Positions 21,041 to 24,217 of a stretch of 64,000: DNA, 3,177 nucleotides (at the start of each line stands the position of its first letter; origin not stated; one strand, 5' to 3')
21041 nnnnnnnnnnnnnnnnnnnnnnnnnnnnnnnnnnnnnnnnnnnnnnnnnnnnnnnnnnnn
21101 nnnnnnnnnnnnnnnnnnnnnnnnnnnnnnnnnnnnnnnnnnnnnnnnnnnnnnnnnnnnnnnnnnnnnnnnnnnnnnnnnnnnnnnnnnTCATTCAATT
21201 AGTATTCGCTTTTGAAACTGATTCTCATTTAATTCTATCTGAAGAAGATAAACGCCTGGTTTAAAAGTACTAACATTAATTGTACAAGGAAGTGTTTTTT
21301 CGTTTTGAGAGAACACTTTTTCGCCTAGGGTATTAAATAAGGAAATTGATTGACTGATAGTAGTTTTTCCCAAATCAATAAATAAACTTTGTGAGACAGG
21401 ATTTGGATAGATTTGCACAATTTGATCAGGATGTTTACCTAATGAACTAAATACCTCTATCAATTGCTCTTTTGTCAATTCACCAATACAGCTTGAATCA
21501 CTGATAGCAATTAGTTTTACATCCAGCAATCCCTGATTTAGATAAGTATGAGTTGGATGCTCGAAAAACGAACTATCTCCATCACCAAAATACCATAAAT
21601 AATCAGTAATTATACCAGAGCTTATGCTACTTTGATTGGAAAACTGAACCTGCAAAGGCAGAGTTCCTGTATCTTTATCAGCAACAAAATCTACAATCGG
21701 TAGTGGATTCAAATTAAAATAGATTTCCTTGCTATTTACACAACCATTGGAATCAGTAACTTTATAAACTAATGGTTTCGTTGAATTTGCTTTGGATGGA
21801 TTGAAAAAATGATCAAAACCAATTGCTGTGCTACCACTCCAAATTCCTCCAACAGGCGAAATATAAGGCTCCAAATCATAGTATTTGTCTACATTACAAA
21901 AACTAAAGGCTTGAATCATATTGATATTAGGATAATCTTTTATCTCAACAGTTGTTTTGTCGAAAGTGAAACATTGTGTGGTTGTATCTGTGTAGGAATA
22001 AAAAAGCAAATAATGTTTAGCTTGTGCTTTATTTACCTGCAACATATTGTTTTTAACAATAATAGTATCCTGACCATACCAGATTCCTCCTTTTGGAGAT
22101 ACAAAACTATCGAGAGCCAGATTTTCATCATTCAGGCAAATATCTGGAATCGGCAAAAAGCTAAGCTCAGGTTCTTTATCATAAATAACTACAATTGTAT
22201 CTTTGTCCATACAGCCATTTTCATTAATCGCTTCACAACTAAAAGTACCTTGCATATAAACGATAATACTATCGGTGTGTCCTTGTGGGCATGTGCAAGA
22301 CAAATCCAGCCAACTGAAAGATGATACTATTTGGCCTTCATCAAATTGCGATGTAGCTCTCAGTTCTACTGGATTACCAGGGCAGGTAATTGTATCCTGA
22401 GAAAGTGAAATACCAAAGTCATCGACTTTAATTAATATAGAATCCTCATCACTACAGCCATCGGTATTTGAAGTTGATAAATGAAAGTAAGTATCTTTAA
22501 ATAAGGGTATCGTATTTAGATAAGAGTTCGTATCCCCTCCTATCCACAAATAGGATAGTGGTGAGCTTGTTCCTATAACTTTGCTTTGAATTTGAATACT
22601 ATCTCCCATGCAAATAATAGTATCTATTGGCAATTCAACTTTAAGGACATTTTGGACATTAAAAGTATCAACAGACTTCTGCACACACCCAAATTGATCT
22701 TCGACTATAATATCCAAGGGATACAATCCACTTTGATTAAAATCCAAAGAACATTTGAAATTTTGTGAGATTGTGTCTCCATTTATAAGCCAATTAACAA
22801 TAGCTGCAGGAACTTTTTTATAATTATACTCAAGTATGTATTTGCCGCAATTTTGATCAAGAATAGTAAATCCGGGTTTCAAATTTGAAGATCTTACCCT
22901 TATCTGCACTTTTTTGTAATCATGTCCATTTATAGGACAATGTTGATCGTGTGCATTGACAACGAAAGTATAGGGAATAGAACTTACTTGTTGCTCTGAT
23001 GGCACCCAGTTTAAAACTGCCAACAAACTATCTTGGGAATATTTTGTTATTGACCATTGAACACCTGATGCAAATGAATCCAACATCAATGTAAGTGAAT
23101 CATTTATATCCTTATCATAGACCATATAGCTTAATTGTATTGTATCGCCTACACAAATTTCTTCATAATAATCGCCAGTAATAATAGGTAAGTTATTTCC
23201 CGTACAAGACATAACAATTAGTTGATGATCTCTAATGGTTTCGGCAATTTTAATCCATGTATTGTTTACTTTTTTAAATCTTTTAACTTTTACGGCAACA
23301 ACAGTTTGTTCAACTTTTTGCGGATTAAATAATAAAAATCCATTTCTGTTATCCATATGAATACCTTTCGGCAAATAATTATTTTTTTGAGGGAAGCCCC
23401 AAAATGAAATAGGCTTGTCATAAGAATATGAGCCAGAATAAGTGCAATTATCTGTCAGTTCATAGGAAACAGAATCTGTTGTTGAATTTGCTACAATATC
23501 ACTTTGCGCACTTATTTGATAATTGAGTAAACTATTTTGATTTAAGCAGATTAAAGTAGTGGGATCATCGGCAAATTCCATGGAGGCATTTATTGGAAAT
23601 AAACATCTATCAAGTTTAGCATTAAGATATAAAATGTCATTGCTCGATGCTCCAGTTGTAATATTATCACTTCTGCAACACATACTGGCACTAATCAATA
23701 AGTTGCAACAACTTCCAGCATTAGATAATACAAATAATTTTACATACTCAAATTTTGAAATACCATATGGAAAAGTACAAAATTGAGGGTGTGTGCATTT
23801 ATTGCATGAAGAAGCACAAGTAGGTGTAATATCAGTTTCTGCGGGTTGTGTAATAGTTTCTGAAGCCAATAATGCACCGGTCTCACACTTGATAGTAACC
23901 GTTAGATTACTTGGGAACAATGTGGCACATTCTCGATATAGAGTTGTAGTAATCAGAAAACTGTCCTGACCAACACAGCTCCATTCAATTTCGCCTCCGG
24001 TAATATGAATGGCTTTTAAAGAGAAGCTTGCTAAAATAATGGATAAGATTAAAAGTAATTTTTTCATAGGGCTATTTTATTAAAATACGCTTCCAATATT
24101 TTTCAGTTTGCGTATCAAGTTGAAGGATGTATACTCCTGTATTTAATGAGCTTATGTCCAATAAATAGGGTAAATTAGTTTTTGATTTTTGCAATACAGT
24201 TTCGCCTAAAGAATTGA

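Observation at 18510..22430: ~1 kb near-identical segment shared by paralogs B and C (mosaic genes: divergent 5' halves, homogenised PKD-containing 3' region, diverged extreme 3' CTD)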

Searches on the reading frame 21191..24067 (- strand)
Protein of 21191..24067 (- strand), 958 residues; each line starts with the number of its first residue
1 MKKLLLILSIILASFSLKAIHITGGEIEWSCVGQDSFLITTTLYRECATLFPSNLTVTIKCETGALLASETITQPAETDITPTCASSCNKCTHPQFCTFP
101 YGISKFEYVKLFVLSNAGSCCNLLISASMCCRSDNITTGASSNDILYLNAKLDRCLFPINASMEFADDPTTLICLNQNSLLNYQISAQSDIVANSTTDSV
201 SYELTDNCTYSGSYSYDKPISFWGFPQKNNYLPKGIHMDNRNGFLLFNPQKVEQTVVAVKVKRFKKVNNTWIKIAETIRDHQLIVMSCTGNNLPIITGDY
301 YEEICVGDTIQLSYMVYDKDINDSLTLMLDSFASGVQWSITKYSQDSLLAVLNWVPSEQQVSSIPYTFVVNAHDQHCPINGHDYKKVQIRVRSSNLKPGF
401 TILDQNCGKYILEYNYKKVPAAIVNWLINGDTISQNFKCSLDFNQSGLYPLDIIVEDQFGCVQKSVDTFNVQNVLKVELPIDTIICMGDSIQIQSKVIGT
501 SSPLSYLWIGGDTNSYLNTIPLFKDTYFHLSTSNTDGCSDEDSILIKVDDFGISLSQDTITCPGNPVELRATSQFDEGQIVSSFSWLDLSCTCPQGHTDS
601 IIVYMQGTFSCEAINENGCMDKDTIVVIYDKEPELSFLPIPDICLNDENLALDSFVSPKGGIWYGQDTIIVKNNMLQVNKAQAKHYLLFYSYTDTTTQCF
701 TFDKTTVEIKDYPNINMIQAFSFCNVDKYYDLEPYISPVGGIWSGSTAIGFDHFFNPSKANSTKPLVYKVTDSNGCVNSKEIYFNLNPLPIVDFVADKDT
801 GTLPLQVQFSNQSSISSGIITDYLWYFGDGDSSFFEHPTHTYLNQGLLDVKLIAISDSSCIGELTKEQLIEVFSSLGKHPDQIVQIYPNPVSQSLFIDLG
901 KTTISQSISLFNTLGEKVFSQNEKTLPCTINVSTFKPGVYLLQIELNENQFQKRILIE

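Call 7: search_protein_families(library=pfam, proteins=[window:21191-24067:-], max_evalue=0.01)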
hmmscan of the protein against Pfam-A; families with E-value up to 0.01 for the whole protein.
window:21191-24067:- (958 aa): 3 families
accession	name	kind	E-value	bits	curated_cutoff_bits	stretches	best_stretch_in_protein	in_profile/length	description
PF18911.6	PKD_4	-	6.8e-14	52.1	27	1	788-866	2-79/85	PKD domain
PF18962.6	Por_Secre_tail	-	5.6e-13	49.4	27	1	886-957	1-75/75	Secretion system C-terminal sorting domain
PF00801.26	PKD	-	1.2e-07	32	23.5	1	804-854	14-65/80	PKD domain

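Call 8: search_protein_families(library=ncbifam, proteins=[window:21191-24067:-], max_evalue=0.01)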
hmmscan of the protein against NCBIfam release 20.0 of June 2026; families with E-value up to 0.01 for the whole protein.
window:21191-24067:- (958 aa): 3 families
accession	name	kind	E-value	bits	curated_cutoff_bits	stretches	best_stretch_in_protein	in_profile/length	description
TIGR04183.1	Por_Secre_tail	domain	5.2e-12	45.6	23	1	886-957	1-71/72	T9SS type A sorting domain-containing protein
NF038113.1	T9SSA_dep_M36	equivalog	5.7e-09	34.7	885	1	882-957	791-868/869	T9SS-dependent M36 family metallopeptidase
NF005996.1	PRK08123.1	equivalog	0.00024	20.5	133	1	805-903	71-167/262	histidinol-phosphatase HisJ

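Call 36: list_cluster_members(proteins=[window:21191-24067:-, L008:945-3821:+, window:18303-21194:-])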
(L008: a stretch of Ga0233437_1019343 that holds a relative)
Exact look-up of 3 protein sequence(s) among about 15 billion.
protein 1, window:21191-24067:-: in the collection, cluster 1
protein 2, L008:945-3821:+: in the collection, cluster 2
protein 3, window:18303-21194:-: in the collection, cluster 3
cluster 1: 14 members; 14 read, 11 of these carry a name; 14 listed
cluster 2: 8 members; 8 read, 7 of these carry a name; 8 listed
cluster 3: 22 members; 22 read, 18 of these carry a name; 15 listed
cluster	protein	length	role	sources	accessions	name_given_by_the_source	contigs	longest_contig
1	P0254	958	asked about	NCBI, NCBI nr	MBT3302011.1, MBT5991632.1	MAG: T9SS type A sorting domain-containing protein [Bacteroidetes bacterium] | T9SS type A sorting domain-containing protein [Bacteroidota bacterium]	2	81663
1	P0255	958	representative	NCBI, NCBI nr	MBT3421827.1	MAG: T9SS type A sorting domain-containing protein [Bacteroidetes bacterium] | T9SS type A sorting domain-containing protein [Bacteroidota bacterium]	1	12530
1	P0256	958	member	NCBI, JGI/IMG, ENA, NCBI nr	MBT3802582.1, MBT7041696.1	MAG: T9SS type A sorting domain-containing protein [Bacteroidetes bacterium] | PKD repeat protein | T9SS type A sorting domain-containing protein [Bacteroidota bacterium]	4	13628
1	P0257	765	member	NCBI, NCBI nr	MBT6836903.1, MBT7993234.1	MAG: T9SS type A sorting domain-containing protein, partial [Bacteroidetes bacterium] | T9SS type A sorting domain-containing protein [Bacteroidota bacterium]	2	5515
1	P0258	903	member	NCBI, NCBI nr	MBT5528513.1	MAG: T9SS type A sorting domain-containing protein, partial [Cytophagia bacterium] | T9SS type A sorting domain-containing protein [Cytophagia bacterium]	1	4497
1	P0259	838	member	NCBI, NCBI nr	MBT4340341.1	MAG: hypothetical protein HOD63_17255, partial [Bacteroidetes bacterium] | hypothetical protein [Bacteroidota bacterium]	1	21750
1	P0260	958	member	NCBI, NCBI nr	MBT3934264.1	MAG: T9SS type A sorting domain-containing protein [Bacteroidetes bacterium] | T9SS type A sorting domain-containing protein [Bacteroidota bacterium]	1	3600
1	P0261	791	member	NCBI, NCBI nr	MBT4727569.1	MAG: T9SS type A sorting domain-containing protein, partial [Bacteroidetes bacterium] | T9SS type A sorting domain-containing protein [Bacteroidota bacterium]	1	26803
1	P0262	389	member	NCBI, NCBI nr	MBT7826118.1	MAG: hypothetical protein HN600_05945, partial [Bacteroidetes bacterium] | hypothetical protein [Bacteroidota bacterium]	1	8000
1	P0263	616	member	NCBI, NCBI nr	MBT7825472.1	MAG: T9SS type A sorting domain-containing protein, partial [Bacteroidetes bacterium] | T9SS type A sorting domain-containing protein [Bacteroidota bacterium]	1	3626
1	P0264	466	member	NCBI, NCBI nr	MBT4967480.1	MAG: hypothetical protein HOM80_00575, partial [Bacteroidetes bacterium] | hypothetical protein [Bacteroidota bacterium]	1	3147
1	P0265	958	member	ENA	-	-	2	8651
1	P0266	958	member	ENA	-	-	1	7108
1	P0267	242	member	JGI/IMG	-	-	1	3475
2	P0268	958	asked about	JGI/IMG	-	-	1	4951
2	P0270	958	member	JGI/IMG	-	PKD repeat protein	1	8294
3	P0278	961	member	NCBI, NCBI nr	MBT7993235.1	MAG: T9SS type A sorting domain-containing protein [Bacteroidetes bacterium] | T9SS type A sorting domain-containing protein [Bacteroidota bacterium]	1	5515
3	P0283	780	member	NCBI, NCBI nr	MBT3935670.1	MAG: hypothetical protein HOF35_15565, partial [Bacteroidetes bacterium] | hypothetical protein [Bacteroidota bacterium]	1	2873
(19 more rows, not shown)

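Call 38: find_encoding_contigs(protein=P0260, flank=10000)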
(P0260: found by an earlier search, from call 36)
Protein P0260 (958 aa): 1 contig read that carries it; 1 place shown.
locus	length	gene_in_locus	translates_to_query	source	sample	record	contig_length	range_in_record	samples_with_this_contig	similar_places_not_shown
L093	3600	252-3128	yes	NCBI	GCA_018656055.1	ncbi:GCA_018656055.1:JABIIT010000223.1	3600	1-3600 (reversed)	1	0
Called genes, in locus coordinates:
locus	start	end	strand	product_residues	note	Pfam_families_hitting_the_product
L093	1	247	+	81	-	PF18962:Por_Secre_tail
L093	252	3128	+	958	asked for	PF00801:PKD (faint), PF18911:PKD_4, PF18962:Por_Secre_tail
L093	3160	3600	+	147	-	?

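Call 39: find_encoding_contigs(protein=P0270, flank=10000)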
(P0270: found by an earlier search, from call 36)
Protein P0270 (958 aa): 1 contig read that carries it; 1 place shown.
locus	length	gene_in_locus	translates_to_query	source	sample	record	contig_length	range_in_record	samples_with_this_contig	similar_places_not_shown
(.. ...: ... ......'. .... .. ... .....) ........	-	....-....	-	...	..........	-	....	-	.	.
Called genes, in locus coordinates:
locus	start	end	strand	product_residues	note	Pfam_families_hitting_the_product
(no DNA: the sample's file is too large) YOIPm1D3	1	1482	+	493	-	?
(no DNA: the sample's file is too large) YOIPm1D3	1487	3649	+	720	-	PF17963:Big_9 (weak), PF00801:PKD (faint), PF18911:PKD_4 (weak), PF18962:Por_Secre_tail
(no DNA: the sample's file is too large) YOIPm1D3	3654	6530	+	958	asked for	PF00801:PKD (faint), PF18911:PKD_4 (weak), PF18962:Por_Secre_tail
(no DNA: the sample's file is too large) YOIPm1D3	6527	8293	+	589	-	?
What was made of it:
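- That weakens the deletion reading of L008 (call 39).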

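Call 40: find_encoding_contigs(protein=P0278, flank=10000)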
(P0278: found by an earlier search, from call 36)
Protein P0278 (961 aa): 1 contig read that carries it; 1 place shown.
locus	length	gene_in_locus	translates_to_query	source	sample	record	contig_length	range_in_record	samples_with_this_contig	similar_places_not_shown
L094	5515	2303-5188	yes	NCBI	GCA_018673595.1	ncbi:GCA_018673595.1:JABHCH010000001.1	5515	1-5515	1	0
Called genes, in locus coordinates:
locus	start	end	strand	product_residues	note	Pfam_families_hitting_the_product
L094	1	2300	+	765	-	PF18911:PKD_4, PF00801:PKD (weak), PF18962:Por_Secre_tail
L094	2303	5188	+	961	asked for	PF00801:PKD (faint), PF18911:PKD_4 (weak), PF18962:Por_Secre_tail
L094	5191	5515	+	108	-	?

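Call 61: find_encoding_contigs(protein=P0283, flank=10000)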
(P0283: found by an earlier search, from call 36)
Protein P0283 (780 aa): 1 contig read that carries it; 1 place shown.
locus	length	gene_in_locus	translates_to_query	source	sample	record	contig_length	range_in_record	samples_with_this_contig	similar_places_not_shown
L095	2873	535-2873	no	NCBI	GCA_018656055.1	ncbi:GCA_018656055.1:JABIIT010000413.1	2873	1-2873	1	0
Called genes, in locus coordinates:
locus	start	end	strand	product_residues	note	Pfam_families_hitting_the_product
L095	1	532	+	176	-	PF00801:PKD (weak), PF18911:PKD_4, PF18962:Por_Secre_tail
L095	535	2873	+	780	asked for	?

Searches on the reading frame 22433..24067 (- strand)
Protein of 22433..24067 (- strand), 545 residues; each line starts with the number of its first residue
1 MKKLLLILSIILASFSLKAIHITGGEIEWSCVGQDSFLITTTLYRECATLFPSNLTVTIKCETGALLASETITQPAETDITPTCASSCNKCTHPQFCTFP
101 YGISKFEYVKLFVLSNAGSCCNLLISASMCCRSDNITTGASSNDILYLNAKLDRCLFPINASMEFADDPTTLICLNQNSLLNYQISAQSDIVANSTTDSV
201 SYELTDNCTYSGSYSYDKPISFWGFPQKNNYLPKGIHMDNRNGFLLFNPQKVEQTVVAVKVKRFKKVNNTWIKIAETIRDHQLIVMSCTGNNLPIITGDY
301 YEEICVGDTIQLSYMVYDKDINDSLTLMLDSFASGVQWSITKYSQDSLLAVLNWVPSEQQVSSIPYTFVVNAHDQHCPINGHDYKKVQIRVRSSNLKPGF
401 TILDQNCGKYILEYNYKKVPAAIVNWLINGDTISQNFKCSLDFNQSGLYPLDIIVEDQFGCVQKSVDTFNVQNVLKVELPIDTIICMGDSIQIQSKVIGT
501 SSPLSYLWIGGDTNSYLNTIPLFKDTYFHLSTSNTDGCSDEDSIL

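Call 13: find_homologous_proteins(query=window:22433-24067:-, max_evalue=0.00001)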
Query window:22433-24067:- (545 aa): 11 proteins with E <= 0.00001 among 6107 candidates.
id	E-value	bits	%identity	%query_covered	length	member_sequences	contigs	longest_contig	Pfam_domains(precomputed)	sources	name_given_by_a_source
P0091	2.2e-85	305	35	96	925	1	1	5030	PF18962.8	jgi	jgi:hypothetical protein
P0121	3.5e-85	305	33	99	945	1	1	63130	PF00801.27,PF18962.8,PF18911.7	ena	-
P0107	1.8e-81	292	36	86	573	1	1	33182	PF18962.8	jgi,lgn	jgi:hypothetical protein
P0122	3.0e-74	269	33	91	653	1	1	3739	PF18962.8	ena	-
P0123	4.2e-69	252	32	80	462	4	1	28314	-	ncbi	ncbi:MAG: hypothetical protein JXQ87_12740, partial [Bacteroidia bacterium]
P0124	1.2e-68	250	33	80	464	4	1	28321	-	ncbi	ncbi:MAG: hypothetical protein JXQ87_18990, partial [Bacteroidia bacterium]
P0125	6.3e-58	215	32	86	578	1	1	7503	PF18962.8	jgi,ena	-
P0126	2.9e-44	170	34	60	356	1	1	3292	-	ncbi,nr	ncbi:MAG TPA: hypothetical protein VEC12_11790, partial [Bacteroidia bacterium]|nr:hypothetical prot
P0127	1.3e-24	105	28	72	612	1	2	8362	PF18962.8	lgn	-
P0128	3.6e-13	67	25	72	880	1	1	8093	PF22352.3,PF00801.27,PF13585.13,PF18911.7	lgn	-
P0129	7.5e-9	53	24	37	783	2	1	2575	PF18962.8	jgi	jgi:hypothetical protein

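Call 28: search_protein_representatives(protein=window:22433-24067:-)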
Query: 545 residues. Proteins with E-value up to 0.001 (for the whole library): 3269; up to 1e-10: 1694; up to 1e-30: 462. The best 150 are listed.
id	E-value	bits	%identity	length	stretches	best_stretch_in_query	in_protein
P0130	3.1e-152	524.2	98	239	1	1-239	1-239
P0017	1.4e-101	357.1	34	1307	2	1-542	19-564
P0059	4.5e-99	348.8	35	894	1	8-538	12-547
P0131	7.2e-99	348.1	35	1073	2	5-539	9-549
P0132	6.9e-98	344.9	35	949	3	1-543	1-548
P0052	6.7e-97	341.6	37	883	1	4-539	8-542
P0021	9.4e-93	327.9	36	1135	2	4-544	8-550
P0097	1.1e-91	324.5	35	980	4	7-545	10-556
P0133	3.4e-91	322.8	35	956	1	2-540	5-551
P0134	5.2e-91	322.2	34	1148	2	3-543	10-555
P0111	8.0e-91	321.6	34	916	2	2-394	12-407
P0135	9.4e-91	321.3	33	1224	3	9-542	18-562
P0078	1.2e-87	311.1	36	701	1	8-543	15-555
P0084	1.5e-87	310.8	34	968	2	3-515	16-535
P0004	2.2e-86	306.9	36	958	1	1-543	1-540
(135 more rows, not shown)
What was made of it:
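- Tried and rejected: The exhaustive representative search (call 28) and the cluster look-up (call 36) were needed instead.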
